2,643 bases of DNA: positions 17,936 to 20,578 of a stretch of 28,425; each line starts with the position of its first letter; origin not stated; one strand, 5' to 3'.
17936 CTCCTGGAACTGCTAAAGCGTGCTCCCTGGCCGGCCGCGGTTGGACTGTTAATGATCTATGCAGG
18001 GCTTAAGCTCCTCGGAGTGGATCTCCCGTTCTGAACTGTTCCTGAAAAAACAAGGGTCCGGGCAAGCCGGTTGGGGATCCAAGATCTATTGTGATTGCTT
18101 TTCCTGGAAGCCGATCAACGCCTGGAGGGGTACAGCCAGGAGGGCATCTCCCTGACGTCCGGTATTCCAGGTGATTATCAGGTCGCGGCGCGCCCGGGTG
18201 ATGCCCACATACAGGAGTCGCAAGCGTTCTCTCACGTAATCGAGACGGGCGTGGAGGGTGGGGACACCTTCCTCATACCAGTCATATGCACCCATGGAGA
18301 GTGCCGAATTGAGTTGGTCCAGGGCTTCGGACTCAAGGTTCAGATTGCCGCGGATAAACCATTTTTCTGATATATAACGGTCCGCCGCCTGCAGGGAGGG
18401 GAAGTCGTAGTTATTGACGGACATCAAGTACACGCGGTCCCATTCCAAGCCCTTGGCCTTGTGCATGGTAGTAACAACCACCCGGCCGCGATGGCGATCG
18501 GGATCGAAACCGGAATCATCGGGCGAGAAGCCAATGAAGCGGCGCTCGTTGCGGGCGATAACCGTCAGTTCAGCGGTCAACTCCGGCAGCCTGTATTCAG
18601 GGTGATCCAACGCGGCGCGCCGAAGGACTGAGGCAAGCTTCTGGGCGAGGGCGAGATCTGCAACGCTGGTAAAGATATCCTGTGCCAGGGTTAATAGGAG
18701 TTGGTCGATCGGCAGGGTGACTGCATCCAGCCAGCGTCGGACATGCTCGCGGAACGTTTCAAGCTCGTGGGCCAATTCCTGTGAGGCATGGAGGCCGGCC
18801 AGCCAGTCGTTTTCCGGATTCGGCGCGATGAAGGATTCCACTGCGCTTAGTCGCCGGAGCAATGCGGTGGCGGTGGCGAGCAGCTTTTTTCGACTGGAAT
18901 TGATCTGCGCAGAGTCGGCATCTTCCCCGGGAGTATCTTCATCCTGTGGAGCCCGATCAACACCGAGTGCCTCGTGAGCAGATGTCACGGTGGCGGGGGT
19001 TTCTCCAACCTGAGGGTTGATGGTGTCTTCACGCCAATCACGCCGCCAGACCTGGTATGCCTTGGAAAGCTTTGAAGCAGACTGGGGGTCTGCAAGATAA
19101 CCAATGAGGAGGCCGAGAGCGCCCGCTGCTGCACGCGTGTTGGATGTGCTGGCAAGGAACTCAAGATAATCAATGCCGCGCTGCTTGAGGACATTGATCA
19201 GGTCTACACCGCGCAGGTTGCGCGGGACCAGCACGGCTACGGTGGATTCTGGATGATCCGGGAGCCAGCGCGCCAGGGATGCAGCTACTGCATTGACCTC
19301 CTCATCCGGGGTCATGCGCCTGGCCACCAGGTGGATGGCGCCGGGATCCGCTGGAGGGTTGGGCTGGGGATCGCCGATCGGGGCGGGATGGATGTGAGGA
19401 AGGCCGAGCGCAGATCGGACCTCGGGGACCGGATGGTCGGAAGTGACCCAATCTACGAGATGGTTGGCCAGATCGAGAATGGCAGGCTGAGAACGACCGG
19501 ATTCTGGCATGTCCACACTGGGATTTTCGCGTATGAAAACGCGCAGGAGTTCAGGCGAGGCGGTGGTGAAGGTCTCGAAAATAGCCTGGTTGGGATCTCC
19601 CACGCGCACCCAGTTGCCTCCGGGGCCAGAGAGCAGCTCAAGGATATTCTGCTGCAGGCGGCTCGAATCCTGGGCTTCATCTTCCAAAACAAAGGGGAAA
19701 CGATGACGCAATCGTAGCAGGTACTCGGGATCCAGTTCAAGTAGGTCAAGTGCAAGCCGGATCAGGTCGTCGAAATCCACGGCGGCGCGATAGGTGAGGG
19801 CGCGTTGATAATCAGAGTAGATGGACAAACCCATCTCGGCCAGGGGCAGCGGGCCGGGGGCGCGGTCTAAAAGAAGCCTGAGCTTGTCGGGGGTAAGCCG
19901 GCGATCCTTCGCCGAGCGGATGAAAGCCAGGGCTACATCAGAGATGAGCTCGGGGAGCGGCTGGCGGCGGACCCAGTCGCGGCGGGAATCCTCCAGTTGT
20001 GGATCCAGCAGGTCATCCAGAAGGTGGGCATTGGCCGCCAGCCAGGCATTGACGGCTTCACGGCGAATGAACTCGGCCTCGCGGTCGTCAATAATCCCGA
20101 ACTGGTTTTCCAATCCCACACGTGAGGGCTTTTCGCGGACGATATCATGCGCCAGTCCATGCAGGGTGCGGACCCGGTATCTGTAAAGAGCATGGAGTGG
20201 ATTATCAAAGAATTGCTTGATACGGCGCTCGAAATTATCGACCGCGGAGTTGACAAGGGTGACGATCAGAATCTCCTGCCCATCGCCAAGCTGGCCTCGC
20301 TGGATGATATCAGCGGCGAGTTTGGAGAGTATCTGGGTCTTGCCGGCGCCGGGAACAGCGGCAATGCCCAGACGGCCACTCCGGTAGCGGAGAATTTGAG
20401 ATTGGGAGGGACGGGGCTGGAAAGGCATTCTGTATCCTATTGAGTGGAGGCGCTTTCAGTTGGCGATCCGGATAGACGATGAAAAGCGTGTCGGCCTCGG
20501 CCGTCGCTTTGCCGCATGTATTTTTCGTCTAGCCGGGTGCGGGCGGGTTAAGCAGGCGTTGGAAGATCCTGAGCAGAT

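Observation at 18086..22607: Nuclease-less helicase pair plus a nearby free Fe-S nuclease: a possible three-piece AddAB/AdnAB resection machine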

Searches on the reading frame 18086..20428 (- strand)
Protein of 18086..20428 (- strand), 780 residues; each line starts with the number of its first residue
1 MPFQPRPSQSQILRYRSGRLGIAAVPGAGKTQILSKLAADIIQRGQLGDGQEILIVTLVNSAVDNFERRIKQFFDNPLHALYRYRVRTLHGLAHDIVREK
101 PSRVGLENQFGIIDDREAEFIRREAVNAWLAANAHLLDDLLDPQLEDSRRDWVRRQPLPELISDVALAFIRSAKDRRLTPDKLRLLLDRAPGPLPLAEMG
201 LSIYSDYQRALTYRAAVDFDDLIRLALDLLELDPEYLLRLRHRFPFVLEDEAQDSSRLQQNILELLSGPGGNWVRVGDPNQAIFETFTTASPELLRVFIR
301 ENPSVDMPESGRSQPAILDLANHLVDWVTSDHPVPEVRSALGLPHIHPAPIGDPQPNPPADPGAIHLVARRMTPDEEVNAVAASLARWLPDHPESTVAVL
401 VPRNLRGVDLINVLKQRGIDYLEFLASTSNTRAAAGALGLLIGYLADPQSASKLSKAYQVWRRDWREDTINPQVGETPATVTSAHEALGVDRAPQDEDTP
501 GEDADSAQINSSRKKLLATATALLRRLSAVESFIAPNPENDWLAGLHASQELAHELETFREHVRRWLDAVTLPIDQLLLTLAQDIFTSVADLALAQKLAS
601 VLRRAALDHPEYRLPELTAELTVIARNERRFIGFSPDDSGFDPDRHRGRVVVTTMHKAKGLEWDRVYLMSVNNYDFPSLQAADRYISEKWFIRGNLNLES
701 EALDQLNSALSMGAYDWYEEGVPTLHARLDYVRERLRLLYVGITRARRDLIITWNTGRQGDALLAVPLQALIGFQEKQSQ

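Call 4: search_protein_families(library=pfam, proteins=[window:18086-20428:-], max_evalue=0.1)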
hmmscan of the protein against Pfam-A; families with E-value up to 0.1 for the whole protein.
window:18086-20428:- (780 aa): 7 families
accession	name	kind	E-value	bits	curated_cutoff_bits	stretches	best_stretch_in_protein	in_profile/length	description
PF00580.27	UvrD-helicase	-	1.2e-39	137.1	23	1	7-298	3-266/271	UvrD/REP helicase N-terminal domain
PF13361.12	UvrD_C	-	5.2e-20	72.6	25.6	1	648-756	285-349/350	UvrD-like helicase C-terminal domain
PF13538.12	UvrD_C_2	-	1.7e-09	37.8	27.4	2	650-671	2-23/52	UvrD-like helicase C-terminal domain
PF13245.12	AAA_19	-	4.7e-08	33.7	25.1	1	19-283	13-130/134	AAA domain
PF01443.25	Viral_helicase1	-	0.0003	21.1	21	0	22-46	3-22/228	Viral superfamily 1 RNA helicase core domain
PF13086.12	AAA_11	-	0.013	15.7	27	1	22-75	22-76/257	AAA domain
PF03308.22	MeaB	-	0.025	14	23.1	1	16-46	32-62/273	Methylmalonyl Co-A mutase-associated GTPase MeaB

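Call 5: search_protein_families(library=ncbifam, proteins=[window:18086-20428:-], max_evalue=0.1)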
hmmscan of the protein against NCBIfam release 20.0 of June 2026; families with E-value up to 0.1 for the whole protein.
window:18086-20428:- (780 aa): 14 families
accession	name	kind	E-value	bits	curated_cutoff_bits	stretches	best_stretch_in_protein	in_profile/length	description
TIGR01073.1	pcrA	equivalog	5.7e-38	130.8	911.2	4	199-326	165-294/725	DNA helicase PcrA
TIGR01074.1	rep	equivalog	1.1e-36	126.3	951.45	4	202-326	165-291/668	DNA helicase Rep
NF008743.0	PRK11773.1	equivalog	1.2e-32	113.1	965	3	19-326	24-298/720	DNA helicase II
TIGR01075.1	uvrD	equivalog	7.5e-32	110.4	1144.45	3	167-326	138-293/715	DNA helicase II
NF008172.0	PRK10919.1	equivalog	1.5e-23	82.9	1168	2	203-325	167-291/673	DNA helicase Rep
TIGR00609.1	recB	equivalog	1.2e-19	70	696.05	2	212-285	338-415/1175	exodeoxyribonuclease V subunit beta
TIGR02785.1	addA_Gpos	equivalog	1.6e-18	66.1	707.65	2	196-300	337-451/1234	helicase-exonuclease AddAB subunit AddA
TIGR02784.1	addA_alphas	equivalog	4.6e-14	51.7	860.75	2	642-757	769-872/1138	double-strand break repair helicase AddA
NF008276.0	PRK11054.1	equivalog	1.8e-11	43.2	543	2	22-101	214-287/684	DNA helicase IV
NF010487.0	PRK13909.1-4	equivalog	3.4e-09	35.5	759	2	214-294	295-386/924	RecB-like helicase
NF010485.0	PRK13909.1-2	equivalog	8.9e-08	30.8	650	1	211-325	296-424/909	RecB-like helicase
NF008128.0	PRK10876.1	equivalog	3.2e-06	25.1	1697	1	209-284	341-420/1181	exodeoxyribonuclease V subunit beta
TIGR00750.1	lao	equivalog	0.027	13.6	240.75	1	17-46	34-63/300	methylmalonyl Co-A mutase-associated GTPase MeaB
NF006958.0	PRK09435.1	equivalog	0.093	11.7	329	0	16-46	56-86/333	methylmalonyl Co-A mutase-associated GTPase MeaB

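Call 6: search_solved_structures(query=window:18086-20428:-, max_evalue=0.001)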
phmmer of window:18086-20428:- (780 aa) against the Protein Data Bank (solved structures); distinct sequences matched with E-value up to 0.001: 11.
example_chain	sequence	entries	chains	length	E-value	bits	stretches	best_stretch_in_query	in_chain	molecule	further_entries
1pjr_A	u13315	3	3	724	3.2e-19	72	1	200-327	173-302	PCRA | ATP-DEPENDENT HELICASE PCRA | HELICASE PCRA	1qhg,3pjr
3lfu_A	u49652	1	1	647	7e-19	70.8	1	16-326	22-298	DNA helicase II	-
1uaa_A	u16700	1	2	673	8.9e-19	70.5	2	206-325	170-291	PROTEIN (ATP-DEPENDENT DNA HELICASE REP.)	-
2is1_A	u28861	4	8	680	9.1e-19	70.4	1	16-326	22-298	DNA helicase II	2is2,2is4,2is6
2pjr_A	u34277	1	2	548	4e-16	61.7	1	200-327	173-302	PROTEIN (HELICASE PCRA)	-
9dci_A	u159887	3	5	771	5.3e-16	61.3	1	195-324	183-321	ATP-dependent DNA helicase UvrD1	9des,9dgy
4c2u_A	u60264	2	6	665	1.4e-14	56.6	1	168-329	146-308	DNA HELICASE II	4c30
4c2t_A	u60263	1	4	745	2.8e-14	55.6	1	168-329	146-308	DNA HELICASE II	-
1qhh_B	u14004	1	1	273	2.7e-10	42.4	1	202-328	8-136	PROTEIN (PCRA (SUBUNIT))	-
3u44_A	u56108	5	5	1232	6e-09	38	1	180-324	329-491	ATP-dependent helicase/nuclease subunit A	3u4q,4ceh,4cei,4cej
1qhh_A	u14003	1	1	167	0.00023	22.8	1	8-117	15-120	PROTEIN (PCRA (SUBUNIT))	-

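Call 42: search_protein_families(library=padloc, proteins=[window:18086-20428:-], max_evalue=0.01)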
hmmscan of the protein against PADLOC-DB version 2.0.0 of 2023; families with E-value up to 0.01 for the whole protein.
window:18086-20428:- (780 aa): 50 families (the best 25 are shown)
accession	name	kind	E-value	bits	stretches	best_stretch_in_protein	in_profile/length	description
PDLC00132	GajB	-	1.7e-38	130.7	1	8-326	7-300/625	UrvD helicase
PDLC03802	RTasHel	-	2.4e-38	130.4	3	168-401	126-321/675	DRT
PDLC00114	GajB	-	9.9e-36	121.5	2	7-327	10-301/635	UrvD helicase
PDLC00117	GajB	-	1.1e-32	111.3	3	203-300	178-275/604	UrvD helicase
PDLC00107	GajB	-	8.1e-30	102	3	649-757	479-559/587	UrvD helicase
PDLC00121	GajB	-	3e-28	96.7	2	4-113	5-113/565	UrvD helicase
PDLC00119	GajB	-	7.7e-26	89.1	1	22-325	20-300/565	UrvD helicase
PDLC00130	GajB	-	7.1e-25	85.3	2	207-326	169-291/589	UrvD helicase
PDLC00127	GajB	-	1.3e-22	78.1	2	202-287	160-248/594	UrvD helicase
PDLC00123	GajB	-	1.5e-22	77.9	2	221-326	154-260/540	UrvD helicase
PDLC00103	GajB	-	7.9e-22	75.9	2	11-404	23-356/612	UrvD helicase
PDLC00138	GajB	-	3.8e-21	73.4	2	210-325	187-304/581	UrvD helicase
PDLC00104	GajB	-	3.1e-20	70.4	2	8-301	7-221/574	UrvD helicase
PDLC00136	GajB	-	6.7e-20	69.5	1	238-334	201-298/570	UrvD helicase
PDLC00129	GajB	-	8.4e-20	68.9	2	218-325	199-309/594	UrvD helicase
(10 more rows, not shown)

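Call 76: search_solved_structures(query=A7, max_evalue=0.001)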
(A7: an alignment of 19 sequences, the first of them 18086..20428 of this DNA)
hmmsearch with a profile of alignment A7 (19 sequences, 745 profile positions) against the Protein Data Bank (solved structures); distinct sequences matched with E-value up to 0.001: 30.
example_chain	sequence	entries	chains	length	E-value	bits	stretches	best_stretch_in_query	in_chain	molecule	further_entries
1pjr_A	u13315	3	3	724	8.4e-46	159.8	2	172-645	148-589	PCRA | ATP-DEPENDENT HELICASE PCRA | HELICASE PCRA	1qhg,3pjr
3lfu_A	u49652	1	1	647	8.3e-45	156.6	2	167-331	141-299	DNA helicase II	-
2is1_A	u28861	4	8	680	1.8e-44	155.5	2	167-331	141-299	DNA helicase II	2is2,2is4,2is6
4c2u_A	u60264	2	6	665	2e-40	142.1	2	172-333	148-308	DNA HELICASE II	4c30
9dci_A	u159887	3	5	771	2.8e-40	141.6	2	174-471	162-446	ATP-dependent DNA helicase UvrD1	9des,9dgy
4c2t_A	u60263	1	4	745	3.8e-40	141.2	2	172-333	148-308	DNA HELICASE II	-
1uaa_A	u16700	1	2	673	1.1e-39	139.7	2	204-330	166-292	PROTEIN (ATP-DEPENDENT DNA HELICASE REP.)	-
2pjr_A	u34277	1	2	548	2.2e-39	138.6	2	172-531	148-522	PROTEIN (HELICASE PCRA)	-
7sjr_B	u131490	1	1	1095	4.1e-31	111.3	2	6-466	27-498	DNA helicase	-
6ppr_B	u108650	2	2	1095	7.4e-31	110.4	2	6-466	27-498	UvrD/REP helicase | DNA 3'-5' helicase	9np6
6ppu_B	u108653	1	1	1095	7.5e-31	110.4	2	6-466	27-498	UvrD/REP helicase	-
6ppj_B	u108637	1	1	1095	1.7e-27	99.3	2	6-300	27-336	UvrD/REP helicase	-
3u44_A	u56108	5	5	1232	2.8e-27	98.6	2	182-717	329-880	ATP-dependent helicase/nuclease subunit A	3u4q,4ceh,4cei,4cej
1qhh_B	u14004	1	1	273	1.7e-23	86.1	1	203-467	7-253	PROTEIN (PCRA (SUBUNIT))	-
1w36_B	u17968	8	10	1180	1.2e-13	53.5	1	200-541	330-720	EXODEOXYRIBONUCLEASE V BETA CHAIN | RecBCD enzyme subunit RecB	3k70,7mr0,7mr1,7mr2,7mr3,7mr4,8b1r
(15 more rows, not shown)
